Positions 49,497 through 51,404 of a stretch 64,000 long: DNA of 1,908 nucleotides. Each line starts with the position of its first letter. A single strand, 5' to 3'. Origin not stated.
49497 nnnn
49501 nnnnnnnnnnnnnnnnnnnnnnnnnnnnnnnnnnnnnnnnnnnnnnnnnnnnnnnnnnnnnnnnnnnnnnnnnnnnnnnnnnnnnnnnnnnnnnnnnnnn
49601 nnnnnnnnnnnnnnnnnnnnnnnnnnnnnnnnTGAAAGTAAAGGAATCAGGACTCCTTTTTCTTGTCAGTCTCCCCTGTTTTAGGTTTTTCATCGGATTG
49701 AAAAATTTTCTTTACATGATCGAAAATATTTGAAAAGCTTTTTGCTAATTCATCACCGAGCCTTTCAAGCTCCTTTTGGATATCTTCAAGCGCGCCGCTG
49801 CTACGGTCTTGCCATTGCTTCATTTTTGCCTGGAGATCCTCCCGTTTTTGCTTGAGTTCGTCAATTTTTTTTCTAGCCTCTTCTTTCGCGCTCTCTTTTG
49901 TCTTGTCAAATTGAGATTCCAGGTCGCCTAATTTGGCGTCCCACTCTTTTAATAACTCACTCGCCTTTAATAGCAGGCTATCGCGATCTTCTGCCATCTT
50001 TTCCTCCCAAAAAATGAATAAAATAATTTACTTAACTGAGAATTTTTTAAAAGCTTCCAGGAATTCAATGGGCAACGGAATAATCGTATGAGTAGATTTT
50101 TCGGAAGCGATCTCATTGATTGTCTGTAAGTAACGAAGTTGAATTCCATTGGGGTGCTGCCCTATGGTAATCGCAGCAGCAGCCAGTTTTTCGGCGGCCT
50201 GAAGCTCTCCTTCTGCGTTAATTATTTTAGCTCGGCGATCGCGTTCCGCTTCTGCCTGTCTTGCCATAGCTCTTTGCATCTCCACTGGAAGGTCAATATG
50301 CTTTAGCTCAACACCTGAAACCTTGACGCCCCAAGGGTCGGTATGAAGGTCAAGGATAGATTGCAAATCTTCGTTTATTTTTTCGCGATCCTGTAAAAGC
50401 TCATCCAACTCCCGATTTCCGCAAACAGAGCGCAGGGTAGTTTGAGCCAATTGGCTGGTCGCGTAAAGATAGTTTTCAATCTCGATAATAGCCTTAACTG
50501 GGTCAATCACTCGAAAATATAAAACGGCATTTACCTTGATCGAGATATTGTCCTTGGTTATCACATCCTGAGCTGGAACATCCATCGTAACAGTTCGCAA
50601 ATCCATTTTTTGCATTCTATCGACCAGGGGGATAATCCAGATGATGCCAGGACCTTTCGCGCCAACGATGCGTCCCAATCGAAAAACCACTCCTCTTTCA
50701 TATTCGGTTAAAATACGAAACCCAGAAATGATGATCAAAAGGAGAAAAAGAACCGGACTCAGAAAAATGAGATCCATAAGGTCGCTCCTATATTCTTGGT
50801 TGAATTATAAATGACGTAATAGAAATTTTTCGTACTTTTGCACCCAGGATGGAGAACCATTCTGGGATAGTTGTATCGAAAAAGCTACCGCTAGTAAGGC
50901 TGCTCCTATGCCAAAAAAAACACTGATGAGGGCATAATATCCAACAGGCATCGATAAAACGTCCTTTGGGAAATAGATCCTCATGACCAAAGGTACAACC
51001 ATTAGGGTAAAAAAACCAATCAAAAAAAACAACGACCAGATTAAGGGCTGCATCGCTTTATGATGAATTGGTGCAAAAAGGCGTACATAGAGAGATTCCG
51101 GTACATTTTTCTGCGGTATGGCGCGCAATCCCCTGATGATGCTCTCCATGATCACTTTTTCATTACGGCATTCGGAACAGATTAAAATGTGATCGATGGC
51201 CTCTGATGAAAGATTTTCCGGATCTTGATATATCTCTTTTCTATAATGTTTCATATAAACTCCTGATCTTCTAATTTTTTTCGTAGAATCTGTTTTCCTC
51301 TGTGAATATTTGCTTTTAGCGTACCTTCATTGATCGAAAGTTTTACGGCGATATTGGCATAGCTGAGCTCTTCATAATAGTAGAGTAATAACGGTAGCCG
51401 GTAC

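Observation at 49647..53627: ECF sigma / zinc anti-sigma module inserted between an NfeD protease and its SPFH (stomatin-like) partner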

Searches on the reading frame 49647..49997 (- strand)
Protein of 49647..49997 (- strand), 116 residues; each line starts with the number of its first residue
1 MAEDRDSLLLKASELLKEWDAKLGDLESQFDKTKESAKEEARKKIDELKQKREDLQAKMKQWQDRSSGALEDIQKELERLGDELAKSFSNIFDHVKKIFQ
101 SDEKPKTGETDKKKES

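Call 3: search_protein_families(library=pfam, proteins=[window:49647-49997:-], max_evalue=0.1)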
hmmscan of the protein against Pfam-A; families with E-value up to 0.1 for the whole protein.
window:49647-49997:- (116 aa): 33 families (the best 25 are shown)
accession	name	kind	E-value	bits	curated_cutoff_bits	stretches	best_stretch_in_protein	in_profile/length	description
PF01442.23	Apolipoprotein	-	0.00012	22.3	90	1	11-99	34-119/190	Apolipoprotein A1/A4/E domain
PF16515.11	HIP1_clath_bdg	-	0.0014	19.4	28.8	1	40-105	17-81/99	Clathrin-binding domain of Huntingtin-interacting protein 1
PF03938.19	OmpH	-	0.0015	19.1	32.4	1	15-93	27-105/141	Outer membrane protein (OmpH-like)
PF04108.17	ATG17_like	-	0.0018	18.2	43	1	25-98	127-192/355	Autophagy protein ATG17-like domain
PF14362.11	DUF4407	-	0.0076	16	31.3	1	13-87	151-228/297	Domain of unknown function (DUF4407)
PF07464.16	ApoLp-III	-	0.0081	16.8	36.3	1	22-96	14-86/146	Apolipophorin-III precursor (apoLp-III)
PF06160.17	EzrA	-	0.0083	14.9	39.6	1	10-86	104-179/557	Septation ring formation regulator, EzrA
PF07352.17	Phage_Mu_Gam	-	0.0091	16.4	28.3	1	16-71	11-66/149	Bacteriophage Mu Gam like protein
PF05377.16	FlaC_arch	-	0.011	16.6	27.8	0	17-51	3-36/55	Flagella accessory protein C (FlaC)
PF09090.17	MIF4G_like_2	-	0.012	15.6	22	1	38-112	166-234/263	MIF4G like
PF05531.17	NPV_P10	-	0.013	16.4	29.8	0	42-105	10-71/75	Nucleopolyhedrovirus P10 protein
PF03961.19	FapA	-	0.014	15.5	31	1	12-90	154-232/272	Flagellar Assembly Protein A beta solenoid domain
PF24531.2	ANC1_spectrin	-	0.016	16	27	1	35-95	3-58/95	Nuclear anchorage protein 1, spectrin repeat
PF03836.20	RasGAP_C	-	0.016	15.7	26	1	40-109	54-116/137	RasGAP C-terminus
PF04513.17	Baculo_PEP_C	-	0.017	15.6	38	0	47-97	24-74/140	Baculovirus polyhedron envelope protein, PEP, C terminus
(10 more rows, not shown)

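Call 4: search_protein_families(library=ncbifam, proteins=[window:49647-49997:-], max_evalue=0.1)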
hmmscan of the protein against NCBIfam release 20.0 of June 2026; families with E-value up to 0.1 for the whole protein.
window:49647-49997:- (116 aa): 20 families
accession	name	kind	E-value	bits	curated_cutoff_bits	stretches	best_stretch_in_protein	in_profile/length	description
NF052504.1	sll1863_fam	domain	3e-15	56.2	35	1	6-96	3-93/93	sll1863 family stress response protein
NF033916.0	antiphage_ZorA_3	subfamily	0.00035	19.6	250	1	8-104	242-335/509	anti-phage ZorAB system protein ZorA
NF045487.1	ASRP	equivalog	0.0014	17.4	300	1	13-98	354-438/593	archaea-specific SMC-related protein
TIGR02169.1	SMC_prok_A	equivalog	0.0019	15.9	729.4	1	13-115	364-468/1165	chromosome segregation protein SMC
NF047706.1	LIC12611_phage_tail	subfamily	0.0022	16.8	480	1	13-100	249-342/628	LIC12611 family phage tail protein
TIGR01069.2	mutS2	equivalog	0.0026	16.1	400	1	9-111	504-609/790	endonuclease MutS2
TIGR04211.1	SH3_and_anchor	equivalog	0.0076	15.9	65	1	13-86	72-143/198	TIGR04211 family SH3 domain-containing protein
TIGR02302.1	aProt_lowcomp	hypoth_equivalog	0.011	14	394.3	1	33-103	581-650/851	TIGR02302 family protein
TIGR00414.1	serS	equivalog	0.013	14.5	301.65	1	20-96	19-96/418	serine--tRNA ligase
TIGR01147.1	V_ATP_synt_G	equivalog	0.014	15.9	56.95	1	31-83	31-79/113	V-type ATPase subunit G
NF047516.1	LA_3659_fam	equivalog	0.015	14.9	36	1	6-73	156-220/221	LA_3659 family protein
NF047514.1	SpiroCoCo_N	equivalog_domain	0.015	14.9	75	1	6-73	156-220/221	SpiroCoCo family coiled-coil protein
NF052612.1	sll0565_fam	equivalog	0.023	15.1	50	1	18-98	2-84/106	sll0565 family protein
TIGR01554.3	major_cap_HK97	equivalog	0.031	13.4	27.5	1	13-82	2-67/385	phage major capsid protein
TIGR04527.1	mycoplas_twoTM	subfamily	0.032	13.9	125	1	26-95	73-159/248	MG_279/MG_280 family protein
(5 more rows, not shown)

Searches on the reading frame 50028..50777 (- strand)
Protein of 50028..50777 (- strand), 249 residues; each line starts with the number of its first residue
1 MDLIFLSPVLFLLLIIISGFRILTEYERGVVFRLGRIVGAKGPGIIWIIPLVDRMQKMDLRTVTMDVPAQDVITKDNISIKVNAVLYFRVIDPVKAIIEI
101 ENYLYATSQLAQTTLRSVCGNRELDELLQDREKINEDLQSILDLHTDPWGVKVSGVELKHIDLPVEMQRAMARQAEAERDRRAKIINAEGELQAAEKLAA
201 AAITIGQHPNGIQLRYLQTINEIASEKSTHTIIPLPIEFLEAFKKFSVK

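Call 3: search_protein_families(library=pfam, proteins=[window:50028-50777:-], max_evalue=0.1)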
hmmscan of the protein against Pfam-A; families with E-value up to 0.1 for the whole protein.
window:50028-50777:- (249 aa): 1 family
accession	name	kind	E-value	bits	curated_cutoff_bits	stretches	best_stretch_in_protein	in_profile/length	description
PF01145.31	Band_7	-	5.5e-41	141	23.6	1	24-191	4-175/176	SPFH domain / Band 7 family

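Call 4: search_protein_families(library=ncbifam, proteins=[window:50028-50777:-], max_evalue=0.1)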
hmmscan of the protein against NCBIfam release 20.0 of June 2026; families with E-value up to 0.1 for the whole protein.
window:50028-50777:- (249 aa): 5 families
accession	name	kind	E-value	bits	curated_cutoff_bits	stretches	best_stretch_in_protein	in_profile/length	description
TIGR01933.1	hflK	equivalog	3e-21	76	159.4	1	20-192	1-176/261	FtsH protease activity modulator HflK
TIGR01932.1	hflC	equivalog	1.4e-15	57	134.4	2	7-133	7-145/318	protease modulator HflC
NF008181.0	PRK10930.1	equivalog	2.6e-14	52.9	660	1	13-189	90-269/419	FtsH protease activity modulator HflK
NF008259.0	PRK11029.1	equivalog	3.5e-10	39.4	427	2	6-92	6-99/334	protease modulator HflC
NF058507.1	FlotScfldFlot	equivalog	5.6e-05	22.4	700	1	42-200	56-222/477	flotillin lipid rafts scaffold protein FloT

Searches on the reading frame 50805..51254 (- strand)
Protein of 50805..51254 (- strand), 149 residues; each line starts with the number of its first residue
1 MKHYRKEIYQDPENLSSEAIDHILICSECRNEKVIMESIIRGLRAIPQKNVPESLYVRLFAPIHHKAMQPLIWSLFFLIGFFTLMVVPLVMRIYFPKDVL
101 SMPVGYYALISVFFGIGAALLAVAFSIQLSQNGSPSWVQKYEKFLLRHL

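Call 3: search_protein_families(library=pfam, proteins=[window:50805-51254:-], max_evalue=0.1)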
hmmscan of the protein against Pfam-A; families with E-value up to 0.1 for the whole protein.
window:50805-51254:- (149 aa): 2 families
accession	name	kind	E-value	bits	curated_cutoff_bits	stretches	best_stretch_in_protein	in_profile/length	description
PF11139.14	SfLAP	-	0.023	14.6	35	1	69-146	26-110/213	Sap, sulfolipid-1-addressing protein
PF23605.1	FKS1_dom2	-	0.082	13.3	27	1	59-128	78-146/174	1,3-beta-glucan synthase component FKS1, second domain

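Call 4: search_protein_families(library=ncbifam, proteins=[window:50805-51254:-], max_evalue=0.1)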
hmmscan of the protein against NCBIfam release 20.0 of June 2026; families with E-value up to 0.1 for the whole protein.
window:50805-51254:- (149 aa): 0 families

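Call 5: find_encoding_contigs(protein=window:50805-51254:-, flank=6000, max_places=6)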
Protein window:50805-51254:- (149 aa): 4 contigs read that carry it; 3 places shown.
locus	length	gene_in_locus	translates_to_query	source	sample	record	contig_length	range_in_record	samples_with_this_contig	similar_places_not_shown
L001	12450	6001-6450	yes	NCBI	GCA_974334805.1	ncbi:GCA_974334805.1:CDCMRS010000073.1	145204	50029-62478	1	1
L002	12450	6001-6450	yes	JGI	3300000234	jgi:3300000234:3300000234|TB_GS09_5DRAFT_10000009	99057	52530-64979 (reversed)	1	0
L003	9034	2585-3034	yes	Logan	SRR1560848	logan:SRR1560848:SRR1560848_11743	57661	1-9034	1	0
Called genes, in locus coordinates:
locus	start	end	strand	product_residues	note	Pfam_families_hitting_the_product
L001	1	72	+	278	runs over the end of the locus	PF00528:BPD_transp_1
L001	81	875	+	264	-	PF13476:AAA_23 (weak), PF00005:ABC_tran, PF02463:SMC_N, PF13304:AAA_21 (faint)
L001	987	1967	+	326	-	PF01116:F_bP_aldolase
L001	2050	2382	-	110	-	PF13487:HD_5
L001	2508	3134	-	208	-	PF00072:Response_reg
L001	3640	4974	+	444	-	PF00574:CLP_protease, PF25145:NfeD1b_N, PF24961:NfeD_membrane, PF01957:NfeD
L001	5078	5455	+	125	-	PF19762:DUF6249 (weak)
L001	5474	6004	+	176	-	PF04542:Sigma70_r2, PF08281:Sigma70_r4_2, PF04545:Sigma70_r4 (weak)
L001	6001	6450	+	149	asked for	-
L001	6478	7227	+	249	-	PF01145:Band_7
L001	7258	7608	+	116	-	-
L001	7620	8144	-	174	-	PF01230:HIT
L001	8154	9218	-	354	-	PF04551:GcpE, PF26540:GcpE_C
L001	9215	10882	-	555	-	PF00015:MCPsignal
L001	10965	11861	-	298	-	PF02195:ParB_N, PF17762:HTH_ParB, PF23552:ParB_C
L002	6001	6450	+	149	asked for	-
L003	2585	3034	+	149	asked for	-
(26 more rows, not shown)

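Call 7: find_homologous_proteins(query=window:50805-51254:-, max_evalue=0.001)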
Query window:50805-51254:- (149 aa): 1 proteins with E <= 0.001 among 30 candidates.
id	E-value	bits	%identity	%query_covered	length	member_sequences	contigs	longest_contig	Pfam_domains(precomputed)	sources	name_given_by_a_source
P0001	1.6e-93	328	100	100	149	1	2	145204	-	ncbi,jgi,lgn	-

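Call 46: search_solved_structures(query=A3, max_evalue=10, show_alignments=2)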
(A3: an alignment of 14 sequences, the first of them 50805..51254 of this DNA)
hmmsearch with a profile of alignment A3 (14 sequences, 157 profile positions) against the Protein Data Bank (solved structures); distinct sequences matched with E-value up to 10: 6.
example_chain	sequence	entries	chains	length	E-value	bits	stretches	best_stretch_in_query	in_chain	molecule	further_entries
5wuq_C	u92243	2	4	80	0.0045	19.9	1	22-67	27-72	Anti-sigma-W factor RsiW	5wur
5uhs_A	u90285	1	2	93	2.4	11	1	77-127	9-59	Sugar transporter SemiSWEET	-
5uhq_A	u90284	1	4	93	3.1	10.6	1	77-119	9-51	Sugar transporter SemiSWEET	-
4qnc_A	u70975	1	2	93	3.5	10.5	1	77-119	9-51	chemical transport protein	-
9vsa_A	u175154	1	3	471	9.2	9.1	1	74-131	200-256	Vacuolar cation/proton exchanger 1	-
9vsc_A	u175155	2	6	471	9.3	9.1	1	74-131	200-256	Vacuolar cation/proton exchanger 1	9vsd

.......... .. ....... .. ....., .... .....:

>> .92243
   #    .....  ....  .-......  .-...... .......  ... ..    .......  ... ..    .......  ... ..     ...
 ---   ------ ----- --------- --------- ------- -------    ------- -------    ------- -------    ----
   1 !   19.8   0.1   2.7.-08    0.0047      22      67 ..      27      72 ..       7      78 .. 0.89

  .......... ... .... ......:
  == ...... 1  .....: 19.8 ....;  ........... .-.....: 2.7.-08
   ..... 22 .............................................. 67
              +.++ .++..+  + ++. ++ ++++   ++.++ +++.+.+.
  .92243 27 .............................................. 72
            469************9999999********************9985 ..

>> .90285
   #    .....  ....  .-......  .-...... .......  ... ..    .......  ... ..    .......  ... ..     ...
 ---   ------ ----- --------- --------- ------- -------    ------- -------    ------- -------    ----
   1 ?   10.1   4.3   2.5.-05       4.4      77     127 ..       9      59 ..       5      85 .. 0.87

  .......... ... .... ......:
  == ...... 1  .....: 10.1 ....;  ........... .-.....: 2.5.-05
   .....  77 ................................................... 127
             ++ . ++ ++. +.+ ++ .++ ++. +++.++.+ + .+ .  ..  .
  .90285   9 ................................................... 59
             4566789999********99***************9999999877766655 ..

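Call 47: search_protein_families(library=pfam, alignment_id=A3, max_evalue=1)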
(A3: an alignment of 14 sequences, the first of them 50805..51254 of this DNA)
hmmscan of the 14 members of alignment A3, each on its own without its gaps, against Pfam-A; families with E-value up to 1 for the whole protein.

A. member 1, window:50805-51254:- (149 aa): 2 families
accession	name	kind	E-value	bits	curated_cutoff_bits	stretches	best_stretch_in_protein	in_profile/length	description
PF11139.14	SfLAP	-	0.023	14.6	35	1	69-146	26-110/213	Sap, sulfolipid-1-addressing protein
PF23605.1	FKS1_dom2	-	0.082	13.3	27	1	59-128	78-146/174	1,3-beta-glucan synthase component FKS1, second domain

B. families by the number of members that match (of 14 scanned): 13 families
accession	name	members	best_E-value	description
PF17921.7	Integrase_H2C2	1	0.0075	Integrase zinc binding domain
PF04290.18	DctQ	1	0.0081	Tripartite ATP-independent periplasmic transporters, DctQ component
PF08510.17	PIG-P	1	0.0087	PIG-P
PF02925.21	gpD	1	0.014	Bacteriophage scaffolding protein D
PF11139.14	SfLAP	1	0.023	Sap, sulfolipid-1-addressing protein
PF13490.11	zf-HC2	1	0.055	Putative zinc-finger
PF24859.1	FdhE_central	1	0.064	FdhE, central domain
PF07227.17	PHD_Oberon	1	0.077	PHD - plant homeodomain finger protein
PF23605.1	FKS1_dom2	1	0.082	1,3-beta-glucan synthase component FKS1, second domain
PF17353.8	DUF5381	1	0.13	Family of unknown function (DUF5381)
PF20968.2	MASE8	1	0.13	MASE8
PF00957.27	Synaptobrevin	1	0.29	Synaptobrevin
PF13829.11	DUF4191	1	0.82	Domain of unknown function (DUF4191)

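Call 68: search_protein_representatives(protein=window:50805-51254:-)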
Query: 149 residues. Proteins with E-value up to 0.001 (for the whole library): 19; up to 1e-10: 4; up to 1e-30: 1. The best 19 are listed.
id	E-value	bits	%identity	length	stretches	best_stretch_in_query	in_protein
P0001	5.2e-94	328.1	100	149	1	1-149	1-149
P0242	1.7e-21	92.9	37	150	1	1-147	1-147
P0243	1.2e-14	70.7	36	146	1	1-149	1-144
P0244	9.9e-14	67.7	36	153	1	1-134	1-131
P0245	1.3e-09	54.4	25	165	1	6-142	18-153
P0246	5.5e-09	52.3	35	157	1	1-129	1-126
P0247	3.6e-07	46.4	28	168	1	2-131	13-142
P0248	4.1e-07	46.2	31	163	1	2-132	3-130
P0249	5.3e-07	45.9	37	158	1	1-129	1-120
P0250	3.2e-06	43.3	29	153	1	1-133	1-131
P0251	7.0e-06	42.3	30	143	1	2-129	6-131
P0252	9.3e-06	41.9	32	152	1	2-123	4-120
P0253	3.1e-05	40.1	35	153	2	1-94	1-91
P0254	6.5e-05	39.1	30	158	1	1-125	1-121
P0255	6.5e-05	39.1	35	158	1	1-131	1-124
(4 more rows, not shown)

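Call 77: predict_structure(alignment_id=A4)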
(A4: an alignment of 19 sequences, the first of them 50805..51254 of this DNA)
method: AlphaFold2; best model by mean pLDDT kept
length: 149 residues; sequences in the alignment: 19
mean_pLDDT: 83.6   pTM: 0.40
mean pLDDT of the five models: 83.6, 81.9, 81.7, 81.2, 78.5
residues with pLDDT >= 90: 48; 70-90: 83; 50-70: 18; < 50: 0
segments of 3 or more residues with pLDDT < 50: none
pLDDT, mean of each block of 10 residues (from residue 1): 95 98 98 97 86 79 60 79 85 80 83 87 82 68 78
secondary structure, 60 per line:
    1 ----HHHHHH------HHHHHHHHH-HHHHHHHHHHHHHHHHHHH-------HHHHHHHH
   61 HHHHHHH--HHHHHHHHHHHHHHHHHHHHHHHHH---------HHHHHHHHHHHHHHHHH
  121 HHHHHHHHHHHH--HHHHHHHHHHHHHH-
elements in order: H5-10 H17-25 H27-45 H53-67 H70-94 H104-132 H135-148

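Call 79: fold_search(model_id=the predicted structure, library=pdb)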
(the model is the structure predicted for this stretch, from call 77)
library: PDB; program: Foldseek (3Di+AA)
matches with E <= 10: 0; with E <= 0.001: 0
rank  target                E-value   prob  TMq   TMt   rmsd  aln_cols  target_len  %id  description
